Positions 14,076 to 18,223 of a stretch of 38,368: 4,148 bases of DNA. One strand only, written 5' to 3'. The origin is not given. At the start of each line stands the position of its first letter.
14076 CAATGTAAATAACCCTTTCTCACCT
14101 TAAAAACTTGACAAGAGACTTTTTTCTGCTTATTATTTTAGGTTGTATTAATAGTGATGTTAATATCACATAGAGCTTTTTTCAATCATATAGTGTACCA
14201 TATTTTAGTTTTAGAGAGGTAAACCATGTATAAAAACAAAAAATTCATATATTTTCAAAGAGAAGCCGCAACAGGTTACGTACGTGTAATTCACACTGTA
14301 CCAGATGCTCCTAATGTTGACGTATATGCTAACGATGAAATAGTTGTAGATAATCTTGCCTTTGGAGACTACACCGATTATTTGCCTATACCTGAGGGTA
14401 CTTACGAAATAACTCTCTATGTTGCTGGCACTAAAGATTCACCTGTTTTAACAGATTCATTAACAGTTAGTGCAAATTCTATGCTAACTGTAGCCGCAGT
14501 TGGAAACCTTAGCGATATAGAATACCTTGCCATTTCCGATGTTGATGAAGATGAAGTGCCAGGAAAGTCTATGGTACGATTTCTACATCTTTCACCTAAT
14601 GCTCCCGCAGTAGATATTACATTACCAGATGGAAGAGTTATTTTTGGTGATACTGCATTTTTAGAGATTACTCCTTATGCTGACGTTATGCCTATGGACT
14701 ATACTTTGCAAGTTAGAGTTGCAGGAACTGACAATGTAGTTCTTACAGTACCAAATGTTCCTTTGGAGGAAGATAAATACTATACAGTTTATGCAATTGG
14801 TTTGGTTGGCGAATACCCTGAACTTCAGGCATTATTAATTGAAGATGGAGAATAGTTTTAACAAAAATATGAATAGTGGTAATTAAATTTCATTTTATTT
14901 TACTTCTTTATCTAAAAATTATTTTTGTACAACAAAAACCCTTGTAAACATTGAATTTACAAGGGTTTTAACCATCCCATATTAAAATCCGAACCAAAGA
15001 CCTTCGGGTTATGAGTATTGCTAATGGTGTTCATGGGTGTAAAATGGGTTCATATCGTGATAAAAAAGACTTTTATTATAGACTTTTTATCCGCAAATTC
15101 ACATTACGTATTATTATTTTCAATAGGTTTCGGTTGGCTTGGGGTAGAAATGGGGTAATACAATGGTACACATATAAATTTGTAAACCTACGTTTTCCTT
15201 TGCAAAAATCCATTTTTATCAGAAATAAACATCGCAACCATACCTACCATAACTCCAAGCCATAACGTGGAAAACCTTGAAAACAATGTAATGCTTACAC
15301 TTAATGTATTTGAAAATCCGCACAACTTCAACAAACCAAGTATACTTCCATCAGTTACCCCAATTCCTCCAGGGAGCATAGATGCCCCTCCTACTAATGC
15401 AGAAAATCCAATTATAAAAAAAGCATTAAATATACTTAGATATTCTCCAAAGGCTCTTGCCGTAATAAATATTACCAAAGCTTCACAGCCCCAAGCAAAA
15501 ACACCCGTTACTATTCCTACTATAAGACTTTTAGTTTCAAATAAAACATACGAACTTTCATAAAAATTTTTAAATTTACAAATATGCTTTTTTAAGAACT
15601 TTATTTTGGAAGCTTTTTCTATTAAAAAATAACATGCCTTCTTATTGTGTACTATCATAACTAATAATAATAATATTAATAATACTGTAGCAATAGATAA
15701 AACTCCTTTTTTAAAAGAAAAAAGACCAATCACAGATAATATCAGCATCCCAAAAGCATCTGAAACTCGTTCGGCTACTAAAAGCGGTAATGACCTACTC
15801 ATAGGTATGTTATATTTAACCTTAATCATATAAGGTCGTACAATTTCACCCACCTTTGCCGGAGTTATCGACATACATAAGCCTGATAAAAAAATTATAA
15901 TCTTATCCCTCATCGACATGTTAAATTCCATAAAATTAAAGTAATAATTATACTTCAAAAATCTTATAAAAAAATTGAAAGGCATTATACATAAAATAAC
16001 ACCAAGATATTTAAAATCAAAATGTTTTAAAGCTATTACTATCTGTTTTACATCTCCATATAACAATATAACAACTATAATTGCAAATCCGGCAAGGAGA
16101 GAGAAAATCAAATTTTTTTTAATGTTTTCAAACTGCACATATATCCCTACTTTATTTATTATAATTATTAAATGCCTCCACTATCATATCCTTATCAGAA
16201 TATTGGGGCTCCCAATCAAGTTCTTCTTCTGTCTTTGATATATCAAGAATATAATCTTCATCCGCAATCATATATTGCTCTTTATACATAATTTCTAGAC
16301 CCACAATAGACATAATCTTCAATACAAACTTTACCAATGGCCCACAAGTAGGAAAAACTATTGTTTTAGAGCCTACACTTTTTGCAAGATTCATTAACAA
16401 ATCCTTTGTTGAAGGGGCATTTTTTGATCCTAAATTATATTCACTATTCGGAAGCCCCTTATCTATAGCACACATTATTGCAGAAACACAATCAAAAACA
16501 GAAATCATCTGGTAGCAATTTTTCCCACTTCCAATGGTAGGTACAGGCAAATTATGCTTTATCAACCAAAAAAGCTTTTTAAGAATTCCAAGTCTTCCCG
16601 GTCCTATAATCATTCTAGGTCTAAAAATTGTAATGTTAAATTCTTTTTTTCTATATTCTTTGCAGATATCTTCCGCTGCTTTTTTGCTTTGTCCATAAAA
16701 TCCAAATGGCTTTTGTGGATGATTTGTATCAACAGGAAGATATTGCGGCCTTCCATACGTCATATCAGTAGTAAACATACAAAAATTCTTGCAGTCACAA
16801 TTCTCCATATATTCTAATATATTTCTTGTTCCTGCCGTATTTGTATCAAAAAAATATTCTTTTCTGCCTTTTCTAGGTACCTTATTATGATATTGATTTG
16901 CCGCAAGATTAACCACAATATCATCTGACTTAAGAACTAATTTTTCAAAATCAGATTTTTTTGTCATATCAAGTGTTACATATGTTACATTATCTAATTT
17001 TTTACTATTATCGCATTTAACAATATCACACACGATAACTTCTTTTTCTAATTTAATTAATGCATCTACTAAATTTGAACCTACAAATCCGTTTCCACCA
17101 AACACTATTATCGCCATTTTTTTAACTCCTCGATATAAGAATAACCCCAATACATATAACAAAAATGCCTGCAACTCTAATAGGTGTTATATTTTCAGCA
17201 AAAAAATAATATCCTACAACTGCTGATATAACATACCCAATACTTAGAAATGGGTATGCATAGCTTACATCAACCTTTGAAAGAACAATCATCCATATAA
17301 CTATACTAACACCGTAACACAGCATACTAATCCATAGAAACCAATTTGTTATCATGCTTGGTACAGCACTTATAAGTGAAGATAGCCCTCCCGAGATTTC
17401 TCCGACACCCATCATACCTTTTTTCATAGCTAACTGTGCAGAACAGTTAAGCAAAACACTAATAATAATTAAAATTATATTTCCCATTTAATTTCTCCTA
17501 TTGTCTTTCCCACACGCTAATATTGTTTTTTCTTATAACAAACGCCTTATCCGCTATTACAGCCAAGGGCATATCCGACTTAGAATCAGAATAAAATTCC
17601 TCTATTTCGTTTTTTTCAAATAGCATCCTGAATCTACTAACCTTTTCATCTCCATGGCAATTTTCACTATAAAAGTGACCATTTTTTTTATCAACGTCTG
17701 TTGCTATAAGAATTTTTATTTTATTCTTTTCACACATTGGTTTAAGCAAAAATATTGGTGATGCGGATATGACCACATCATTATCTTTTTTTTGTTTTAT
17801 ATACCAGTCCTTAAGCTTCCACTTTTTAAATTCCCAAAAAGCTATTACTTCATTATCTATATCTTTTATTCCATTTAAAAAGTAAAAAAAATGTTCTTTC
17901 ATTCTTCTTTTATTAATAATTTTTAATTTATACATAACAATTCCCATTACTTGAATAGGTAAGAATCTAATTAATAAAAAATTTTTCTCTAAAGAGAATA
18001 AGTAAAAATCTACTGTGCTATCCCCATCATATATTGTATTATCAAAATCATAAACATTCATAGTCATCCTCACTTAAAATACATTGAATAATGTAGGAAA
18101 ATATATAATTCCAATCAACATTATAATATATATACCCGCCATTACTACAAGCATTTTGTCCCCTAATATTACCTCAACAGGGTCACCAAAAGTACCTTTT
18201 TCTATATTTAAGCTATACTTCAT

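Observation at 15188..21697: DPA-like lipid-linked pentose donor module (UbiA phosphoribosyltransferase + HAD phosphatase + SDR + SMR flippase + GT-C-like protein) inside a Firmicute cell-wall glycan operon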

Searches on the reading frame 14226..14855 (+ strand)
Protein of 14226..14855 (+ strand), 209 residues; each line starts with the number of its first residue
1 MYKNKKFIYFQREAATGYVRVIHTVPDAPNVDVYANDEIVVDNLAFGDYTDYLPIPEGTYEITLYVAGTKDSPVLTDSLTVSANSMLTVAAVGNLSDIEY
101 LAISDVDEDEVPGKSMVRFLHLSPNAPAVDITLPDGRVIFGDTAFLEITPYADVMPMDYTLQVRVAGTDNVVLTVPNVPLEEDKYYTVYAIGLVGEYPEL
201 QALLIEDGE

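Call 6: search_protein_families(library=pfam, proteins=[window:14226-14855:+], max_evalue=0.01)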
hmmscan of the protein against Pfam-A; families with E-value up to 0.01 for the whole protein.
window:14226-14855:+ (209 aa): 2 families
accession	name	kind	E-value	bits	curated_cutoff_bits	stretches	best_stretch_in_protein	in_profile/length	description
PF14344.12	DUF4397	-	4.1e-45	153.6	30.6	2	17-132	1-119/119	Domain of unknown function (DUF4397)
PF16967.11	TcfC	-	0.00078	19.4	29.4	0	20-69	4-55/68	E-set like domain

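Call 7: search_protein_families(library=ncbifam, proteins=[window:14226-14855:+], max_evalue=0.01)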
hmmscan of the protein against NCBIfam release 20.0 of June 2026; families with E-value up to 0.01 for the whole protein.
window:14226-14855:+ (209 aa): 0 families

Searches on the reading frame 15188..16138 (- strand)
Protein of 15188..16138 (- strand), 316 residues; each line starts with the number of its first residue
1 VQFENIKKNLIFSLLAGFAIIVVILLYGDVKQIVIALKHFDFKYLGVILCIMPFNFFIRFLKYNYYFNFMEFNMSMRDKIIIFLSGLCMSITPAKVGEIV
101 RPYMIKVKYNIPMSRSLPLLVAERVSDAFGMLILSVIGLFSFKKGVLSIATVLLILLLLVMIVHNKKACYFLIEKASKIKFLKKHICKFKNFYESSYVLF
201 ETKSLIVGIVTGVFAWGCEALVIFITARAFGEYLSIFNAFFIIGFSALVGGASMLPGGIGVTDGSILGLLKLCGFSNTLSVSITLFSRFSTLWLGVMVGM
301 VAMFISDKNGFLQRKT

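Call 6: search_protein_families(library=pfam, proteins=[window:15188-16138:-], max_evalue=0.01)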
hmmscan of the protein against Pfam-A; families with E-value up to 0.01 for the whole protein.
window:15188-16138:- (316 aa): 1 family
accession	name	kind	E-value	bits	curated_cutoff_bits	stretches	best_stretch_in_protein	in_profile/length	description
PF03706.18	LPG_synthase_TM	-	1.3e-37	130.3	33.4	1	15-299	2-302/302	Lysylphosphatidylglycerol synthase TM region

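Call 7: search_protein_families(library=ncbifam, proteins=[window:15188-16138:-], max_evalue=0.01)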
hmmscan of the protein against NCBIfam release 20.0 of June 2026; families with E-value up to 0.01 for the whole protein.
window:15188-16138:- (316 aa): 4 families
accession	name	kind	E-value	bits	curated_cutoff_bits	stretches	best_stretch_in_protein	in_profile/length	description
TIGR00374.1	TIGR00374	subfamily_domain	2.1e-21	76.7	43.2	1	17-309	4-316/323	flippase-like domain-containing protein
TIGR03476.1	HpnL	subfamily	3.9e-06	26.4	195.65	1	129-298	132-310/318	putative membrane protein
NF053789.1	GlcN_PG_flip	equivalog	1.2e-05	24.9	320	1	14-300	8-311/327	glucosaminyl phosphatidylglycerol flippase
NF033480.1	bifunc_MprF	equivalog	0.00051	18.4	600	1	140-305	126-296/841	bifunctional lysylphosphatidylglycerol flippase/synthetase MprF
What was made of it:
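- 15188..16138 (-): 316-aa LPG_synthase_TM (MprF-flippase-like) membrane protein, the last gene of the operon. It may be a second lipid flippase or a membrane anchor; its role is unknown. PF03706 at 1.3e-37; TIGR00374 scores 76.7 bits against a cut-off of 43.2 (calls 6, 7).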

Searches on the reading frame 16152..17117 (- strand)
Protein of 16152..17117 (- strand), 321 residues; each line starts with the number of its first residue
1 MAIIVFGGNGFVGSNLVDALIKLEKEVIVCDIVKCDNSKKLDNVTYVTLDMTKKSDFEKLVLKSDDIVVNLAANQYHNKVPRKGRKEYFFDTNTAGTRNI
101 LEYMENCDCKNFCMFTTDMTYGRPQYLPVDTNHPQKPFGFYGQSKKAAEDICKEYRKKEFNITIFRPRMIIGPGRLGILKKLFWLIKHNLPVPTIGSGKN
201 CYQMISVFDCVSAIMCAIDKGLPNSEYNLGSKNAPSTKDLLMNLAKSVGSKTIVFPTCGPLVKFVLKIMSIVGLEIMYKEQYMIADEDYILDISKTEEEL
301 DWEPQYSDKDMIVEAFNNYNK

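Call 6: search_protein_families(library=pfam, proteins=[window:16152-17117:-], max_evalue=0.01)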
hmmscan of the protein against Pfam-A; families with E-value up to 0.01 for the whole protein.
window:16152-17117:- (321 aa): 8 families
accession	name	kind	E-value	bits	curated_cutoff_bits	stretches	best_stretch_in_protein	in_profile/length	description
PF01370.27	Epimerase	-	2e-37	129.3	20.9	1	3-230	1-240/240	NAD dependent epimerase/dehydratase family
PF16363.11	GDP_Man_Dehyd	-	3.2e-27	96.3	27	1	5-313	2-330/332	GDP-mannose 4,6 dehydratase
PF01073.25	3Beta_HSD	-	6.6e-18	65.1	22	1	4-219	1-230/280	3-beta hydroxysteroid dehydrogenase/isomerase family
PF07993.18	NAD_binding_4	-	5.7e-15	55.6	20.1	1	54-187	79-224/258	Male sterility protein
PF04321.23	RmlD_sub_bind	-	1e-10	41.6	27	1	1-170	1-151/287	RmlD substrate binding domain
PF13460.12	NAD_binding_10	-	4.3e-09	36.9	27.2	1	7-170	1-146/184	NAD(P)H-binding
PF02719.21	Polysacc_synt_2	-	0.0002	21.1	20.2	1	3-157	1-154/293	Polysaccharide biosynthesis protein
PF03435.24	Sacchrp_dh_NADP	-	0.0015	19.3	25.1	1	3-80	1-84/129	Saccharopine dehydrogenase NADP binding domain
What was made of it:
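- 16152..17117 (-): 321-aa extended SDR (GalE-type), the proposed epimerase acting on polyprenyl-P-ribofuranose. It is the most conserved gene of the cassette. PF01370 at 2e-37 (call 6).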

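Call 7: search_protein_families(library=ncbifam, proteins=[window:16152-17117:-], max_evalue=0.01)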
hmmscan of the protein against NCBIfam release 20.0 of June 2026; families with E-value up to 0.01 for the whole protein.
window:16152-17117:- (321 aa): 25 families
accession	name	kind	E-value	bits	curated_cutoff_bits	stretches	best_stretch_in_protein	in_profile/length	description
TIGR01181.1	dTDP_gluc_dehyt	equivalog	6.2e-28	97.8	365.1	1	3-319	2-311/321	dTDP-glucose 4,6-dehydratase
TIGR01179.1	galE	equivalog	8.3e-22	77.4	262.3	1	3-166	2-172/332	UDP-glucose 4-epimerase GalE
TIGR01777.1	yfcH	hypoth_equivalog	5.9e-19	68.7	207.35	1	3-264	1-256/292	TIGR01777 family oxidoreductase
TIGR04180.1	EDH_00030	hypoth_equivalog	3.1e-16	59.3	475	1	3-214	1-221/297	NAD-dependent 4,6-dehydratase LegB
NF050030.1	thlkprotThyD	equivalog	1e-15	57.7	400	1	1-282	1-279/305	thylakoid membrane protein ThyD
TIGR02197.1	heptose_epim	equivalog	4.6e-15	55.6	274.6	1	3-156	1-153/316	ADP-glyceromanno-heptose 6-epimerase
TIGR03466.1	HpnA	hypoth_equivalog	1.9e-13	50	367.65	1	2-252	2-250/327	hopanoid-associated sugar epimerase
NF042422.1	oxyalk_red_OleD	equivalog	6.9e-11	42.1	580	1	1-223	1-220/329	2-alkyl-3-oxoalkanoate reductase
NF042423.1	oxyalk_red_Shew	equivalog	1.1e-10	41.1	580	1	3-174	11-178/331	2-alkyl-3-oxoalkanoate reductase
TIGR01746.1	Thioester-redct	subfamily_domain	2.1e-10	40.4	213.35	1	56-179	81-204/371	thioester reductase domain-containing protein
TIGR01214.1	rmlD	equivalog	1.4e-09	37.5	224.05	1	3-162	2-142/285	dTDP-4-dehydrorhamnose reductase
NF043036.1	ErythonDh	equivalog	1.7e-09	37.3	325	1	1-174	1-184/321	D-erythronate dehydrogenase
NF007956.0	PRK10675.1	subfamily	8e-09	35.1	394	1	1-166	1-176/338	UDP-glucose 4-epimerase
TIGR01472.1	gmd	equivalog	2.7e-08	33.4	415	1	48-157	60-171/342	GDP-mannose 4,6-dehydratase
NF007490.0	PRK10084.1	subfamily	4.7e-08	32.4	649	1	1-307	1-322/361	dTDP-glucose 4,6-dehydratase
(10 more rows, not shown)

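Call 53: find_related_loci(query=window:16152-17117:-, collection=genome_contigs, flank=10000)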
Query window:16152-17117:- (321 aa) in genome_contigs; peptide patterns used: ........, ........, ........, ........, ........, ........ (x = any residue, [..] = any of these).
41 stretches matched a pattern; 23 encode a relative of the query (tblastn E <= 1e-3); 23 distinct loci.
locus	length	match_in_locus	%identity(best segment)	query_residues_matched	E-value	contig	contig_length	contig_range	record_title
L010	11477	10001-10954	65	1-321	9e-145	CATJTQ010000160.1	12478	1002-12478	MAG: uncultured Lachnospiraceae bacterium isolate iMGMC-325_1678881701 genome assembly, contig: MegahitA5_58860, whole g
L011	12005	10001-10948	62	1-319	2e-134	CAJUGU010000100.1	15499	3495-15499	MAG TPA_asm: uncultured Eubacteriales bacterium isolate MGBC135451 genome assembly, contig: MGBC135451.100, whole genome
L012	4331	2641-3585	58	1-319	9e-127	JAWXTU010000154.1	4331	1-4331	MAG: bacterium isolate FM_31_G125_V NODE_4825_length_4332_cov_3.761102, whole genome shotgun sequence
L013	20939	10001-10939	58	1-321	4e-121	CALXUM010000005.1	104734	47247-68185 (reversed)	MAG: uncultured Alphaproteobacteria bacterium isolate BRZ_CT__bin98 genome assembly, contig: BRZ_CT__NODE_337_length_104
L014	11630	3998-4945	55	4-321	7e-119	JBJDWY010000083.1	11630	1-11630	MAG: Anaerovibrio sp. isolate PUUB48_bin.001 NODE_2627_length_11630_cov_7.869374, whole genome shotgun sequence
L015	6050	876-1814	58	1-320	4e-119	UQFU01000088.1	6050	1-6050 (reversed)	uncultured Alphaproteobacteria bacterium isolate UMGS241 genome assembly, contig: NODE_5507_length_6050_cov_6.155630, wh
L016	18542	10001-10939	55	1-321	3e-116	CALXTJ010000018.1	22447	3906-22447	MAG: uncultured Alphaproteobacteria bacterium isolate BRZ_KS__bin114 genome assembly, contig: BRZ_KS__NODE_3780_length_2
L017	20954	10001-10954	56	1-319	6e-116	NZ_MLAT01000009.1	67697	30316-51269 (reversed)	Helicobacter sp. 13S00482-2 NODE_9_length_67697_cov_117.156_ID_17, whole genome shotgun sequence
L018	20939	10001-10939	55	1-321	3e-115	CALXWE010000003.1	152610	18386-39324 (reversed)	MAG: uncultured Alphaproteobacteria bacterium isolate BRZ_SP__bin53 genome assembly, contig: BRZ_SP__NODE_77_length_1526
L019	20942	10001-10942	55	1-321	1e-114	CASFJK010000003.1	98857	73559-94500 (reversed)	uncultured proteobacterium isolate B12_L1_324324_idba_bin.34 genome assembly, contig: B12_L1_324324_idba_bin.34.fa_scaff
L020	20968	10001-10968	64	1-321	1e-113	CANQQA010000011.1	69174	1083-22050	MAG: uncultured Bacteroidales bacterium isolate Lapin-011__bin66 genome assembly, contig: Lapin-011__NODE_270_length_691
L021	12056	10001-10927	54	3-321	1e-112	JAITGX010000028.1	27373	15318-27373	MAG: Synergistaceae bacterium isolate Pc512_bin33 k119_2369318, whole genome shotgun sequence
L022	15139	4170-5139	64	1-321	2e-112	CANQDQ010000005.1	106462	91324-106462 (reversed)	MAG: uncultured Bacteroidales bacterium isolate Lapin-005__bin58 genome assembly, contig: Lapin-005__NODE_183_length_106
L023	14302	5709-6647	53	1-321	1e-111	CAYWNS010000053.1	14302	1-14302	MAG TPA_asm: uncultured Akkermansia sp. isolate SRP314395_co1_61 genome assembly, contig: NODE_3862_length_14302_cov_57.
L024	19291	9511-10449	53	1-321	1e-111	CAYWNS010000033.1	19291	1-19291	MAG TPA_asm: uncultured Akkermansia sp. isolate SRP314395_co1_61 genome assembly, contig: NODE_2495_length_19291_cov_72.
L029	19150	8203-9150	56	4-321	4e-118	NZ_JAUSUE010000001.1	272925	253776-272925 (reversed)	Pectinatus haikarae strain DSM 16980 Ga0480538_01, whole genome shotgun sequence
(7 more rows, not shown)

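Call 78: search_protein_families(library=pfam, proteins=[L010:3944-5959:+, L010:5991-8159:+, L023:2173-4437:+, L029:4664-6910:+], max_evalue=0.05)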
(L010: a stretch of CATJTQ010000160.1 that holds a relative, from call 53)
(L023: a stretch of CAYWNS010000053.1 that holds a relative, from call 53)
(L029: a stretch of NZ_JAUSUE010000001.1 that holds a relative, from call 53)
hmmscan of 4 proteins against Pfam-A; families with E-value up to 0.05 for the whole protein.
L010:3944-5959:+ (671 aa): 0 families

L010:5991-8159:+ (722 aa): 1 family
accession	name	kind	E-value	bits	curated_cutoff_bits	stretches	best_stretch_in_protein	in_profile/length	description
PF15711.10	ILEI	-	2.3e-09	38.1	27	1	543-633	1-83/90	Interleukin-like EMT inducer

L023:2173-4437:+ (754 aa): 1 family
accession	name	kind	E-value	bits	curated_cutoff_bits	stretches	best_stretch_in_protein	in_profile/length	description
PF14264.12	Glucos_trans_II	-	1.6e-11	44.3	30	1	274-541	24-290/317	Glucosyl transferase GtrII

L029:4664-6910:+ (748 aa): 0 families

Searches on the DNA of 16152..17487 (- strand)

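Call 79: search_dna_similar(query=window:16152-17487:-, collection=ecoli_genomes, mode=distant, max_evalue=0.001, max_rows=10)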
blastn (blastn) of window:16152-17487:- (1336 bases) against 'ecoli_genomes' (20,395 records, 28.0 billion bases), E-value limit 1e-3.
No match.

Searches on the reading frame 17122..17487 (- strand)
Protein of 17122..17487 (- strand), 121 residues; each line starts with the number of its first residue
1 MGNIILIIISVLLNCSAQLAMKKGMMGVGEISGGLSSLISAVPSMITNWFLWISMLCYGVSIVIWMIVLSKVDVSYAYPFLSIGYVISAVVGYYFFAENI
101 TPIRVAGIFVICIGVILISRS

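Call 6: search_protein_families(library=pfam, proteins=[window:17122-17487:-], max_evalue=0.01)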
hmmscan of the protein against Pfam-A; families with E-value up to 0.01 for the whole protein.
window:17122-17487:- (121 aa): 3 families
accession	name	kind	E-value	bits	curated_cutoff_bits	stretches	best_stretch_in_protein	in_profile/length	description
PF00892.27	EamA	-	1.6e-06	28.9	28.2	1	49-119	64-134/135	EamA-like transporter family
PF00893.25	Multi_Drug_Res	-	7.2e-05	23.7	23.7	1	47-111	28-93/93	Small Multidrug Resistance protein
PF10639.15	TMEM234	-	7.7e-05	23.2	30.1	1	21-118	15-112/113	Putative transmembrane family 234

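Call 7: search_protein_families(library=ncbifam, proteins=[window:17122-17487:-], max_evalue=0.01)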
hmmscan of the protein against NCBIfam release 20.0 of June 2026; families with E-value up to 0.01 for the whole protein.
window:17122-17487:- (121 aa): 5 families
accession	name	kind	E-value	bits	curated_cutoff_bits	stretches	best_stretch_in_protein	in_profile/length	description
NF002816.2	PRK02971.1-2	equivalog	2.9e-16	60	99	1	7-120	3-118/120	4-amino-4-deoxy-L-arabinose-phosphoundecaprenol flippase subunit ArnF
NF011625.2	PRK15051.1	equivalog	1.6e-10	41.1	92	1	6-119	5-108/111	4-amino-4-deoxy-L-arabinose-phosphoundecaprenol flippase subunit ArnE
NF051482.1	EbrB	exception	1.1e-05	26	160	1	55-121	37-104/105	SMR family multidrug efflux transporter EbrB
NF051481.1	EbrA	exception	0.0011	19.3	160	1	54-118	35-102/104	SMR family multidrug efflux transporter EbrA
TIGR03340.1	phn_DUF6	hypoth_equivalog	0.0045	16.7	288.15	1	48-120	63-135/281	phosphonate utilization associated putative membrane protein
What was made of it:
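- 17122..17487 (-): 121-aa 4-TM SMR/EamA (ArnE/ArnF-like) protein, the proposed polyprenyl-P-pentofuranose flippase. ArnF at 2.9e-16 and ArnE at 1.6e-10, both below cut-off; EamA and Multi_Drug_Res reach their Pfam cut-offs (calls 6, 7).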

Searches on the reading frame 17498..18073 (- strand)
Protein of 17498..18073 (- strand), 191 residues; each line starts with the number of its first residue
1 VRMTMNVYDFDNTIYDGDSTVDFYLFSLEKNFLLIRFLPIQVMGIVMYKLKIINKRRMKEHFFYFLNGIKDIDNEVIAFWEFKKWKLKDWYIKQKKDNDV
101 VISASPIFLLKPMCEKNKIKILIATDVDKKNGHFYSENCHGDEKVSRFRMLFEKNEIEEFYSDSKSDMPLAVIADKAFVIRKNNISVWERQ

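Call 6: search_protein_families(library=pfam, proteins=[window:17498-18073:-], max_evalue=0.01)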
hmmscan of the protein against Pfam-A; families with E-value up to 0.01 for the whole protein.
window:17498-18073:- (191 aa): 1 family
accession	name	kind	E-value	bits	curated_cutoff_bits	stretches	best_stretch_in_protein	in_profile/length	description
PF12710.13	HAD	-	3.6e-16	60.6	27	1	7-171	2-188/189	haloacid dehalogenase-like hydrolase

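Call 7: search_protein_families(library=ncbifam, proteins=[window:17498-18073:-], max_evalue=0.01)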
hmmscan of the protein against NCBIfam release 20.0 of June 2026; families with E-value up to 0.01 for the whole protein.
window:17498-18073:- (191 aa): 5 families
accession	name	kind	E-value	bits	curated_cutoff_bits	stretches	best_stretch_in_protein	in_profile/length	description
TIGR01490.1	HAD-SF-IB-hyp1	subfamily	4.9e-21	75.9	98.3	1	7-181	3-197/202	HAD-IB family hydrolase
TIGR01488.1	HAD-SF-IB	subfamily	1.1e-11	45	45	1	7-171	3-174/177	HAD-IB family phosphatase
NF052360.1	HolPasePseu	equivalog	8.1e-11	42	280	1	93-180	101-197/218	histidinol-phosphatase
NF052359.1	HolPaseNeis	equivalog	1.6e-05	24.7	400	1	95-180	103-200/221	histidinol-phosphatase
TIGR01545.1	YfhB_g-proteo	equivalog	0.0021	17.9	259.25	0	101-180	116-200/210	phosphatidylglycerophosphatase C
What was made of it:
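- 17498..18061 (-): HAD-IB phosphatase, the proposed phosphoribose 5-phosphatase (PRP). It has the DxDxT nucleophile motif DFDNT. A GTG start at 18073 is possible. PF12710 at 3.6e-16 and TIGR01488 at its cut-off (calls 6, 7).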
